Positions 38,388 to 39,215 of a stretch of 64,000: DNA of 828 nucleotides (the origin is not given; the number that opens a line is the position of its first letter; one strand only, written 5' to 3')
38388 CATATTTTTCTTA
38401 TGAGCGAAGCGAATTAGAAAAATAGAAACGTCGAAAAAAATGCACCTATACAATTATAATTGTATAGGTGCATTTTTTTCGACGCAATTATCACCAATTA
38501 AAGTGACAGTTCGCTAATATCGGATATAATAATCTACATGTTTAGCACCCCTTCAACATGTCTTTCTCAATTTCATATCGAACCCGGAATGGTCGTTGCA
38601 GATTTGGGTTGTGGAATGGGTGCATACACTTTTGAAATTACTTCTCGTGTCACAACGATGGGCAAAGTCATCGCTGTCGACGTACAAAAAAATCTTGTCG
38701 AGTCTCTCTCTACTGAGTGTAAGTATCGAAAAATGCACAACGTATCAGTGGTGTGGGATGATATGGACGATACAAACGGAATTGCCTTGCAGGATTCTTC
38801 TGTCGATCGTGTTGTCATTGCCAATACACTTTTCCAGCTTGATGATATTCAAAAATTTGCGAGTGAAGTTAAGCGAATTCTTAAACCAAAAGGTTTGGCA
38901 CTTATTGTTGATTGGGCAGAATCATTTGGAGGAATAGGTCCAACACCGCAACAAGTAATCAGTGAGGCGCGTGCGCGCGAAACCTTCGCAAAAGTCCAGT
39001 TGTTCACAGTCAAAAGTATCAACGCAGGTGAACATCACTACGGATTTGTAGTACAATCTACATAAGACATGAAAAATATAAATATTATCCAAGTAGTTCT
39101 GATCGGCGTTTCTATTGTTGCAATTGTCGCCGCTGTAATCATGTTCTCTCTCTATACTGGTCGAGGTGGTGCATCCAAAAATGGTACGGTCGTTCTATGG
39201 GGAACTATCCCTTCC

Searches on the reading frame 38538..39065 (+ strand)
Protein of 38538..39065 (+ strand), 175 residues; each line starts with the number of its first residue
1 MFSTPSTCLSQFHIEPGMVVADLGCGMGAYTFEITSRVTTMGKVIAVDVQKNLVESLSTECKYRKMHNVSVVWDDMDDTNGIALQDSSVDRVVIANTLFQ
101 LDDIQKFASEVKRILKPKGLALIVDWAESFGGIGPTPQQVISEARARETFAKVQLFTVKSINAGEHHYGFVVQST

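Call 19: search_protein_families(library=pfam, proteins=[window:38538-39065:+], max_evalue=0.001)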
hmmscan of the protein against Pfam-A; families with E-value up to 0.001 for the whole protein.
window:38538-39065:+ (175 aa): 16 families
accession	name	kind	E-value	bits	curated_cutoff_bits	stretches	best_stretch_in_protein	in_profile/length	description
PF13847.12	Methyltransf_31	-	2.3e-17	63.5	27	1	15-127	2-113/145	Methyltransferase domain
PF13649.12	Methyltransf_25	-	2.7e-15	57.3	27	1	20-119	1-97/97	Methyltransferase domain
PF08241.18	Methyltransf_11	-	1.1e-14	55.3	21.2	1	22-123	2-95/95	Methyltransferase domain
PF01209.24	Ubie_methyltran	-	2e-10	40.9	20.1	1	16-126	47-154/233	ubiE/COQ5 methyltransferase family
PF08242.18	Methyltransf_12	-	3.9e-09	37.6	30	1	22-120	2-97/98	Methyltransferase domain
PF13489.12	Methyltransf_23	-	5.1e-07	30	27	1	14-174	20-163/164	Methyltransferase domain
PF05175.20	MTS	-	6.5e-07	29.6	23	1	15-124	30-139/170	Methyltransferase small domain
PF01728.25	FtsJ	-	1.1e-06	29.2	24.1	1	8-58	12-62/181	FtsJ-like methyltransferase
PF05148.21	Methyltransf_8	-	1.6e-06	28.6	27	1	18-125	74-158/219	Hypothetical methyltransferase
PF01135.25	PCMT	-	1.9e-06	28.2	20.3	1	7-75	64-132/210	Protein-L-isoaspartate(D-aspartate) O-methyltransferase (PCMT)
PF02390.23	Methyltransf_4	-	3.9e-06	26.9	24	1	18-95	3-79/173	Putative methyltransferase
PF06325.19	PrmA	-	6.6e-06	26.3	22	1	14-122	159-257/296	Ribosomal protein L11 methyltransferase (PrmA)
PF02353.26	CMAS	-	7e-06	26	27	1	8-124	54-165/273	Mycolic acid cyclopropane synthetase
PF01269.23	Fibrillarin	-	0.00035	20.2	27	1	8-162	63-212/227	Fibrillarin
PF02475.24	TRM5-TYW2_MTfase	-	0.00043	20.7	28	0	14-110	34-126/164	TRM5/TYW2 methyltransferase domain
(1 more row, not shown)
